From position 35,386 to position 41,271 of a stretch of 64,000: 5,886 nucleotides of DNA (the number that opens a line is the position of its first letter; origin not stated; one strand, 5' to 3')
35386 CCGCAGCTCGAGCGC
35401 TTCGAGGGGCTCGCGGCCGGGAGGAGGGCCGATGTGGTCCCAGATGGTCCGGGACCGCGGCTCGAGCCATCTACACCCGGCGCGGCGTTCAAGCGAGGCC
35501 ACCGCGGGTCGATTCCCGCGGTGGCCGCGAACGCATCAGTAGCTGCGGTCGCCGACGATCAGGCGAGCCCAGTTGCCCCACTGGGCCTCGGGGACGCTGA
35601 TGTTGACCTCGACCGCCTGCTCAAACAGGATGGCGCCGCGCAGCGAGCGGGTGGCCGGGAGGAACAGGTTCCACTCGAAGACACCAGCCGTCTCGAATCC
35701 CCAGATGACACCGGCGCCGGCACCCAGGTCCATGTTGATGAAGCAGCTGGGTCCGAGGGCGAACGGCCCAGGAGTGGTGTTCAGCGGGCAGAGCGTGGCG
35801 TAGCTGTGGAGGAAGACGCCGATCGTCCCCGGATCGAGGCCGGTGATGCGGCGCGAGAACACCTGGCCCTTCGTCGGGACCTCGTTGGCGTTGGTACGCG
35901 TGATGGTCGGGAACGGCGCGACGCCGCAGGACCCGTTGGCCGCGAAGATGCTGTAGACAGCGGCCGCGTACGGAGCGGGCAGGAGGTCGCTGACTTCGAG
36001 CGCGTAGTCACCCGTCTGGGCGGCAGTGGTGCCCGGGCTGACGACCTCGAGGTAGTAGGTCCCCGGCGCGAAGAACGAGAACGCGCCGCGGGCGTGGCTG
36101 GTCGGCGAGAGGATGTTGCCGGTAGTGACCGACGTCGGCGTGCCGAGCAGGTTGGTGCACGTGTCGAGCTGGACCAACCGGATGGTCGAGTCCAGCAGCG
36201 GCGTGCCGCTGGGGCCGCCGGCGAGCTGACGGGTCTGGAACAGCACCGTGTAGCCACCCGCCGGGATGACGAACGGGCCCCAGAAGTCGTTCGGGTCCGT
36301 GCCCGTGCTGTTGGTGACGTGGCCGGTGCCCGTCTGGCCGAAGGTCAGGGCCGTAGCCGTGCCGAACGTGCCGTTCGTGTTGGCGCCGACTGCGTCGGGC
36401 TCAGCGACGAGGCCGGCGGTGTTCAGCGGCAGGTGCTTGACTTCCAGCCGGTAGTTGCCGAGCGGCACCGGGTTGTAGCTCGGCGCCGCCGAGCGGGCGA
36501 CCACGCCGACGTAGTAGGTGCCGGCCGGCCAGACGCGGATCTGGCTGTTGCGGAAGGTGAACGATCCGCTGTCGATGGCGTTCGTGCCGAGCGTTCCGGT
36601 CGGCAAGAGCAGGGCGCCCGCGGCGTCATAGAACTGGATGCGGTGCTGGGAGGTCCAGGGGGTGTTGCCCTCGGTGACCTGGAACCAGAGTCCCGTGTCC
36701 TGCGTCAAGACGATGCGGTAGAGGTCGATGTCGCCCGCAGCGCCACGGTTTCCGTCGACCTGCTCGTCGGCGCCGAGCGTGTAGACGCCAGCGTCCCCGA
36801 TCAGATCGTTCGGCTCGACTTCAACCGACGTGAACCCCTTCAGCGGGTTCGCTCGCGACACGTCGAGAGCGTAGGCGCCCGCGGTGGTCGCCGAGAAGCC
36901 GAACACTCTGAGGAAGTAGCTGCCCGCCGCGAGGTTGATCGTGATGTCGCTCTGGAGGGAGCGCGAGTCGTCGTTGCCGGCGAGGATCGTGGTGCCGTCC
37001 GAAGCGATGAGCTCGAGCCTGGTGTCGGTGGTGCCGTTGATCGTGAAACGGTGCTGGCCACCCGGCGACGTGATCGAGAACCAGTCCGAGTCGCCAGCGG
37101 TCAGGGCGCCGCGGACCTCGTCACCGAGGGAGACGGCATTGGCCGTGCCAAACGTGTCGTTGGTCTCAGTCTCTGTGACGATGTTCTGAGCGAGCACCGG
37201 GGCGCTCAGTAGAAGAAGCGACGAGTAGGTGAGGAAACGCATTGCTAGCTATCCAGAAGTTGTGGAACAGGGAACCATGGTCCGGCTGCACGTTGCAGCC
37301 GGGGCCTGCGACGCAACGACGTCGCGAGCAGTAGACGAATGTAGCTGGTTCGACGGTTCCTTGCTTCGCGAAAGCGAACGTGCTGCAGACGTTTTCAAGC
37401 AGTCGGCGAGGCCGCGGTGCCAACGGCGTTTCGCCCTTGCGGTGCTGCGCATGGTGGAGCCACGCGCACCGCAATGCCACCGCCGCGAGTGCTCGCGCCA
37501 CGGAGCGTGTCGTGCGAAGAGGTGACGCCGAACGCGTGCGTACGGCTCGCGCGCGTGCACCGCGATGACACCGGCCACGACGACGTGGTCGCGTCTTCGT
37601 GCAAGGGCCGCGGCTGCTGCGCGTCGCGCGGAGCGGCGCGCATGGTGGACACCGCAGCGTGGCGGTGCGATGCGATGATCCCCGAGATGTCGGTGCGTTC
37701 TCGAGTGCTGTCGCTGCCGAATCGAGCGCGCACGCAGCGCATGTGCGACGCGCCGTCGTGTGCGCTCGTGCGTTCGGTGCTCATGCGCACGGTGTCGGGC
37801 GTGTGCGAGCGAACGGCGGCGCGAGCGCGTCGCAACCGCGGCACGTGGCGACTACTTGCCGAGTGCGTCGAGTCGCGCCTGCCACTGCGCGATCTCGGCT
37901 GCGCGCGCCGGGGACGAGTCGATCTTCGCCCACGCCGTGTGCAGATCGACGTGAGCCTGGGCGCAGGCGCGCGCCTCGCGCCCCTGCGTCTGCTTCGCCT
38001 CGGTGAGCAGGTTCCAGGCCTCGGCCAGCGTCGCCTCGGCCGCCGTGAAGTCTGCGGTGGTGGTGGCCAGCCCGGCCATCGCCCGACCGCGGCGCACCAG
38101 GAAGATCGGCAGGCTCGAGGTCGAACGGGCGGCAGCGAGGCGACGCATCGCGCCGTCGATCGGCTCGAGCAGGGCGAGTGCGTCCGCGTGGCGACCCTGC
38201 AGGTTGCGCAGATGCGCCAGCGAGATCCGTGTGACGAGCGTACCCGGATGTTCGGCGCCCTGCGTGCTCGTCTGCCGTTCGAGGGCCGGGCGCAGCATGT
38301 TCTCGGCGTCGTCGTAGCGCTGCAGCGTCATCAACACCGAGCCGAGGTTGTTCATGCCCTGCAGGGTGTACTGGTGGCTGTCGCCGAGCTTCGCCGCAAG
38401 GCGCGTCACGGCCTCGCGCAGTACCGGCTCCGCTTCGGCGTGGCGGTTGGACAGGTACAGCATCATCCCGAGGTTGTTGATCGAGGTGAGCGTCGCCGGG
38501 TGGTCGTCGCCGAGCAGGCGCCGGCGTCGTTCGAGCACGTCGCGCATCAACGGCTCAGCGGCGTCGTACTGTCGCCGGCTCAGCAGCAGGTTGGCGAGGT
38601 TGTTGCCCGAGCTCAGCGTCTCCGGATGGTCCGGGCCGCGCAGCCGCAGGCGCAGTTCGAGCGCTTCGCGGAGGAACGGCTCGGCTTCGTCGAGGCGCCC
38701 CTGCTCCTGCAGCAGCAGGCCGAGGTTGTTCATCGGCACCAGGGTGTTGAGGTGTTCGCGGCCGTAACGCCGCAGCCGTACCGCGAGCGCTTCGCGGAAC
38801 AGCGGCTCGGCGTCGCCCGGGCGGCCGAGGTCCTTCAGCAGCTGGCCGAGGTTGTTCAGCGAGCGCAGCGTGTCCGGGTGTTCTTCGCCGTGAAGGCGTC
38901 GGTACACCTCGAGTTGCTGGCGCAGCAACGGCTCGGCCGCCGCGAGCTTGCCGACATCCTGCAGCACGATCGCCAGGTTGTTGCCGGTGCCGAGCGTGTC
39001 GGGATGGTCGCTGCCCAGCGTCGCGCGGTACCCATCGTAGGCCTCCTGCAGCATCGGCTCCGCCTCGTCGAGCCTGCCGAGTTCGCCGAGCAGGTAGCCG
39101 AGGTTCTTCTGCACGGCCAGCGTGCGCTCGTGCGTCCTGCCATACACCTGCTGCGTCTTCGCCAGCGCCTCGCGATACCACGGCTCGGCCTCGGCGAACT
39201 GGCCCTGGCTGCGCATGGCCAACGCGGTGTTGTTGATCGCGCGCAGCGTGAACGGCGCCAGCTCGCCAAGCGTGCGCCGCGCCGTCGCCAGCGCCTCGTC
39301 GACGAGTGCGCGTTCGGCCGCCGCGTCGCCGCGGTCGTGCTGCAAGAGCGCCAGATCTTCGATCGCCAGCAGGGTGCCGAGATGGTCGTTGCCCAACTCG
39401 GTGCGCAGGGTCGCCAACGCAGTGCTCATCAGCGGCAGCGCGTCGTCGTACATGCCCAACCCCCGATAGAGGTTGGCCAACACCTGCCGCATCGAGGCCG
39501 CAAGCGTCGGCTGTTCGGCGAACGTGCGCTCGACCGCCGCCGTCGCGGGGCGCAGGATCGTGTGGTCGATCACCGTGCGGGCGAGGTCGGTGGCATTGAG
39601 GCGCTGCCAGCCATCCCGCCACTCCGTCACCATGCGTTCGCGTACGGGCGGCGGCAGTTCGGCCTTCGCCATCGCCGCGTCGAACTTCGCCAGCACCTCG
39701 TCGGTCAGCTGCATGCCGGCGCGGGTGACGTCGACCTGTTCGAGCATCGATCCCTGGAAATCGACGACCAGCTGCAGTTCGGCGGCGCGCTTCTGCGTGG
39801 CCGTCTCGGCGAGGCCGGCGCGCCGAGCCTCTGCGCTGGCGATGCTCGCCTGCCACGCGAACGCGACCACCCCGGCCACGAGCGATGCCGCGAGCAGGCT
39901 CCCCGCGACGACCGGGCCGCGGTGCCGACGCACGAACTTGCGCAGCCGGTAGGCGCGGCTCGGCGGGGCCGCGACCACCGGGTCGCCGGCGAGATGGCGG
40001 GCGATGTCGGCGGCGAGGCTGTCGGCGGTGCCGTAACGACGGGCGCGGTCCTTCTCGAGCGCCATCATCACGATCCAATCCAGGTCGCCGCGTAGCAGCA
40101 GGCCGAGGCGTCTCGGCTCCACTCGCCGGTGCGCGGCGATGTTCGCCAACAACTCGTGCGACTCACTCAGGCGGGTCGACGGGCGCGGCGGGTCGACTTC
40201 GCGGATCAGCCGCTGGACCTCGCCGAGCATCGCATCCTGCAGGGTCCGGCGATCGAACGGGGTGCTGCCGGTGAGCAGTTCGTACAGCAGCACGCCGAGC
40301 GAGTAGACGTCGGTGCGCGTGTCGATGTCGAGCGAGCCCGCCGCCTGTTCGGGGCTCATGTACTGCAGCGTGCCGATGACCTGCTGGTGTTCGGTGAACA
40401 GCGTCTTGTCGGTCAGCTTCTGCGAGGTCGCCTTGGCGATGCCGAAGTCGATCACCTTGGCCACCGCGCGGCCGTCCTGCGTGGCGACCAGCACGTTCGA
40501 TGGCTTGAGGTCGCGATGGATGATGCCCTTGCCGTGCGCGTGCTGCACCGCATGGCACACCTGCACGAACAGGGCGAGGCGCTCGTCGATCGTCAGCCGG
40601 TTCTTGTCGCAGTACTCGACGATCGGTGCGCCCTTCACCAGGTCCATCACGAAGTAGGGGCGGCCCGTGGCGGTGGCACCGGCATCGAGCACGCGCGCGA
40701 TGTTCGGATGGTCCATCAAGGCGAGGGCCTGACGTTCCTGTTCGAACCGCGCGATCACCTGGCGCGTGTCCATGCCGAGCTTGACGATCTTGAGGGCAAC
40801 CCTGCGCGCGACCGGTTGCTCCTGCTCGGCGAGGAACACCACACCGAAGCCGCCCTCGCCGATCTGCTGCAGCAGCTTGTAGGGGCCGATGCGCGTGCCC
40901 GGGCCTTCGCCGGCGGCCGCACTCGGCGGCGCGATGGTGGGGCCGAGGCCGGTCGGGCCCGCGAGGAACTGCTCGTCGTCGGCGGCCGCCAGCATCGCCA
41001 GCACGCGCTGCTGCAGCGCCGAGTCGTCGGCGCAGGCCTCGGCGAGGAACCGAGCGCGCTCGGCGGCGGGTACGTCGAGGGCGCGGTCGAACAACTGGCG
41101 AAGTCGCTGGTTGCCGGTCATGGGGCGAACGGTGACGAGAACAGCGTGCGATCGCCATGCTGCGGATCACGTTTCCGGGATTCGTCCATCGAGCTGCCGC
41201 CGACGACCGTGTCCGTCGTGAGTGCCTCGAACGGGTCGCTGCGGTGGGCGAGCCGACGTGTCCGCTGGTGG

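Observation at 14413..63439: Recurrent ~110-135 aa C-terminal module shared by six unrelated giant secreted proteins and two mini-ORFs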

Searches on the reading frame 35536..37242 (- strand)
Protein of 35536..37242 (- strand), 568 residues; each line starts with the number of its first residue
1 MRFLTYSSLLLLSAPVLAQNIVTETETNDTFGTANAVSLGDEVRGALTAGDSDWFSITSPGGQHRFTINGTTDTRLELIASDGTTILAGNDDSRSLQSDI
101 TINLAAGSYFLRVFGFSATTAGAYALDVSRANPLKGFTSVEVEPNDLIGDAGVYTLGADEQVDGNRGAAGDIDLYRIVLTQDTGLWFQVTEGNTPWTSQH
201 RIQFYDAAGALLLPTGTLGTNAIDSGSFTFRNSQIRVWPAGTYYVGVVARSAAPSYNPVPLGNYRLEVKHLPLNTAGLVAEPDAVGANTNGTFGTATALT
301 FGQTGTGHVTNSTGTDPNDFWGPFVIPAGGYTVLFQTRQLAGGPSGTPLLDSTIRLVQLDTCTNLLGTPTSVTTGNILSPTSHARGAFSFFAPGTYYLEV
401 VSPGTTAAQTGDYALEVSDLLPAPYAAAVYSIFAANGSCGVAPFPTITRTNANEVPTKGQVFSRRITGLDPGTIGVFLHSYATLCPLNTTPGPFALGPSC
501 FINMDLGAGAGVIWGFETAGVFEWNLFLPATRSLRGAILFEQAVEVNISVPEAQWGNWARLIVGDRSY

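Call 4: search_protein_families(library=pfam, proteins=[window:35536-37242:-], max_evalue=1)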
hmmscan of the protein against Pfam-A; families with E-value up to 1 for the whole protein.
window:35536-37242:- (568 aa): 3 families
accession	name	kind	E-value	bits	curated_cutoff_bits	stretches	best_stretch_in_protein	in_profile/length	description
PF04151.21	PPC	-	8.6e-10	39.8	25.9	2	51-115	1-70/70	Bacterial pre-peptidase C-terminal domain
PF08884.16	Flagellin_D3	-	0.0016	19.2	24.2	0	91-130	22-62/91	Flagellin D3 domain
PF07495.19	Y_Y_Y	-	0.21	11.9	26.6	0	255-269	31-45/65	Y_Y_Y domain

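Call 6: search_protein_families(library=ncbifam, proteins=[window:35536-37242:-], max_evalue=1)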
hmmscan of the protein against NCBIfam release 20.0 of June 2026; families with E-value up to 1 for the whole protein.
window:35536-37242:- (568 aa): 1 family
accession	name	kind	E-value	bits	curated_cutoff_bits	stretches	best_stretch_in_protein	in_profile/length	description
TIGR04183.1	Por_Secre_tail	domain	0.00012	22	23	1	65-114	12-59/72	T9SS type A sorting domain-containing protein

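Call 12: find_encoding_contigs(protein=window:35536-37242:-, flank=3000, max_places=4)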
Protein window:35536-37242:- (568 aa): 10 contigs read that carry it; 4 places shown.
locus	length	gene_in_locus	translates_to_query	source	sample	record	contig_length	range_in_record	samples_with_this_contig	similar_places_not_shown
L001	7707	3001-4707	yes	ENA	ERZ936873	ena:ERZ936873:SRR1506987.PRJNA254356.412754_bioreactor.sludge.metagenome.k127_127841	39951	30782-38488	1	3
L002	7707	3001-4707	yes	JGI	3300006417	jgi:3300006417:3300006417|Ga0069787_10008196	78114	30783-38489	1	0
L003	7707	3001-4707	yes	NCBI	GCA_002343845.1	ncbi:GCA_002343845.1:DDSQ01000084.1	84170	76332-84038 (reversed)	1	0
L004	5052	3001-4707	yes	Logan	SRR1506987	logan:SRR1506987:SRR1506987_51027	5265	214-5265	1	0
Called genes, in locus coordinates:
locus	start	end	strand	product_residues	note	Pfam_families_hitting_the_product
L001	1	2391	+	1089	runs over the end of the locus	PF00069:Pkinase, PF07714:PK_Tyr_Ser-Thr, PF13424:TPR_12, PF13374:TPR_10, PF13424:TPR_12, PF13374:TPR_10, PF24885:TPR_NPHP3, PF13374:TPR_10, +21 more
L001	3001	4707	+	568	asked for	PF04151:PPC (weak)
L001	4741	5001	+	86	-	-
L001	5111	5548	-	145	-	-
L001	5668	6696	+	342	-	PF13527:Acetyltransf_9 (faint)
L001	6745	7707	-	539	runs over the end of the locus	-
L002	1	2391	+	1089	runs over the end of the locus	PF00069:Pkinase, PF07714:PK_Tyr_Ser-Thr, PF13424:TPR_12, PF13374:TPR_10, PF13424:TPR_12, PF13374:TPR_10, PF24885:TPR_NPHP3, PF13374:TPR_10, +21 more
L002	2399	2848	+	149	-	-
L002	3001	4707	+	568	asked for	PF04151:PPC (weak)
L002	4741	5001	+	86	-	-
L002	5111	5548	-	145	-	-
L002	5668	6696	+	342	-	PF13527:Acetyltransf_9 (faint)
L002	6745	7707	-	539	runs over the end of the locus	-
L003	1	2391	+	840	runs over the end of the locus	?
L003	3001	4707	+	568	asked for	PF04151:PPC (weak)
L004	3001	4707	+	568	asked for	PF04151:PPC (weak)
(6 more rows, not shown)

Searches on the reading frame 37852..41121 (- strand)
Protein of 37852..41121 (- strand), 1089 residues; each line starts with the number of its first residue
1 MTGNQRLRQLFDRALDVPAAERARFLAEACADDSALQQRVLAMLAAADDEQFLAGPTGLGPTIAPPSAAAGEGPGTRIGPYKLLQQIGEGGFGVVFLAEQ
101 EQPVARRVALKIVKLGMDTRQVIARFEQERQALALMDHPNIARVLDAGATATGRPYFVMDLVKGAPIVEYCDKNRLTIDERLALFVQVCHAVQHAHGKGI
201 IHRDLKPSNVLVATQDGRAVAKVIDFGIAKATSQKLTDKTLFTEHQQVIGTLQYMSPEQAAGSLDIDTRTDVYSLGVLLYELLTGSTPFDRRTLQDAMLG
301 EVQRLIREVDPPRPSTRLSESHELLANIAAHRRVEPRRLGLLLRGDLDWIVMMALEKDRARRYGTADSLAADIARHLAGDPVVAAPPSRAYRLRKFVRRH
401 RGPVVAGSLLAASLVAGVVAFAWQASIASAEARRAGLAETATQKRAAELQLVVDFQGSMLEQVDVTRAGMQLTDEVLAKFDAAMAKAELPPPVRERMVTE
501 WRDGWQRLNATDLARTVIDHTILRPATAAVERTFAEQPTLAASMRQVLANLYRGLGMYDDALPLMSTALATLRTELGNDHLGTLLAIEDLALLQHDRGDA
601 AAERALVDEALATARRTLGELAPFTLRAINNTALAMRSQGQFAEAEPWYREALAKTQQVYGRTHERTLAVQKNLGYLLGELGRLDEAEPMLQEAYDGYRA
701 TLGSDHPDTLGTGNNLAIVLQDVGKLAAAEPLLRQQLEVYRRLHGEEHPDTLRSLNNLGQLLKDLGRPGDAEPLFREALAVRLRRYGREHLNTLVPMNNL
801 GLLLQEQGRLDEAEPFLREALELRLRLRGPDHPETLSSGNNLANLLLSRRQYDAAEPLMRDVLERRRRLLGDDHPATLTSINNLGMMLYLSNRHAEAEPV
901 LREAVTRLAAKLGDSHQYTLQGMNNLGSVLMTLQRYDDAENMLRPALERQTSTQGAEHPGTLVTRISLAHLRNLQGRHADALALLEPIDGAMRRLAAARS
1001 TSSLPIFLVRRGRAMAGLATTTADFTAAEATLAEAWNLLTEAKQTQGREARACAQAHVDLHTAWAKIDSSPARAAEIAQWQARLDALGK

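Call 22: search_protein_families(library=pfam, proteins=[window:37852-41121:-], max_evalue=0.01)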
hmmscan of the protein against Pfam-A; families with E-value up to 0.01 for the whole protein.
window:37852-41121:- (1089 aa): 19 families
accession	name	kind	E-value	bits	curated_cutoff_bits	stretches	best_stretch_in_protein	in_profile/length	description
PF13374.12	TPR_10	-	3.9e-92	300.4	27.5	8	835-875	1-41/42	Tetratricopeptide repeat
PF13424.12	TPR_12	-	4.1e-85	280.5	30.1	8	714-782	7-75/77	Tetratricopeptide repeat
PF00069.31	Pkinase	-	3.2e-44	151.7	31.7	1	81-328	1-243/263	Protein kinase domain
PF24885.1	TPR_NPHP3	-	1.3e-35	123.4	100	2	798-906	103-211/239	Nephrocystin-3 TPR domain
PF07714.23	PK_Tyr_Ser-Thr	-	5e-33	114.9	23.1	1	82-298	2-214/258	Protein tyrosine and serine/threonine kinase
PF00515.34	TPR_1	-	1.5e-27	94.7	27.8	1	798-823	5-30/34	Tetratricopeptide repeat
PF13181.12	TPR_8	-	1.1e-25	87.9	25.7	1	798-824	5-31/34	Tetratricopeptide repeat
PF07719.23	TPR_2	-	1.6e-24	84.4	27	1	798-823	5-30/34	Tetratricopeptide repeat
PF13176.12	TPR_7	-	1.4e-19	68.8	27.9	0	798-828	3-33/36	Tetratricopeptide repeat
PF07721.20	TPR_4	-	6.1e-19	67.1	27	0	963-986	2-25/26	Tetratricopeptide repeat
PF13432.12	TPR_16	-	6.9e-18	65.2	32.7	2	841-906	2-59/65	Tetratricopeptide repeat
PF17874.7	TPR_MalT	-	9.7e-14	51.8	45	2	567-742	26-193/336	MalT-like TPR region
PF13428.12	TPR_14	-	3.8e-07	30.6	23.5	0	800-823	7-30/44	Tetratricopeptide repeat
PF14559.12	TPR_19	-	6.6e-06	26.8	25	1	806-866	3-55/68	Tetratricopeptide repeat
PF25068.1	ARM_TT21_4th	-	2.6e-05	25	30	0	925-1042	37-152/153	Tetratricopeptide repeat protein 21 forth ARM domain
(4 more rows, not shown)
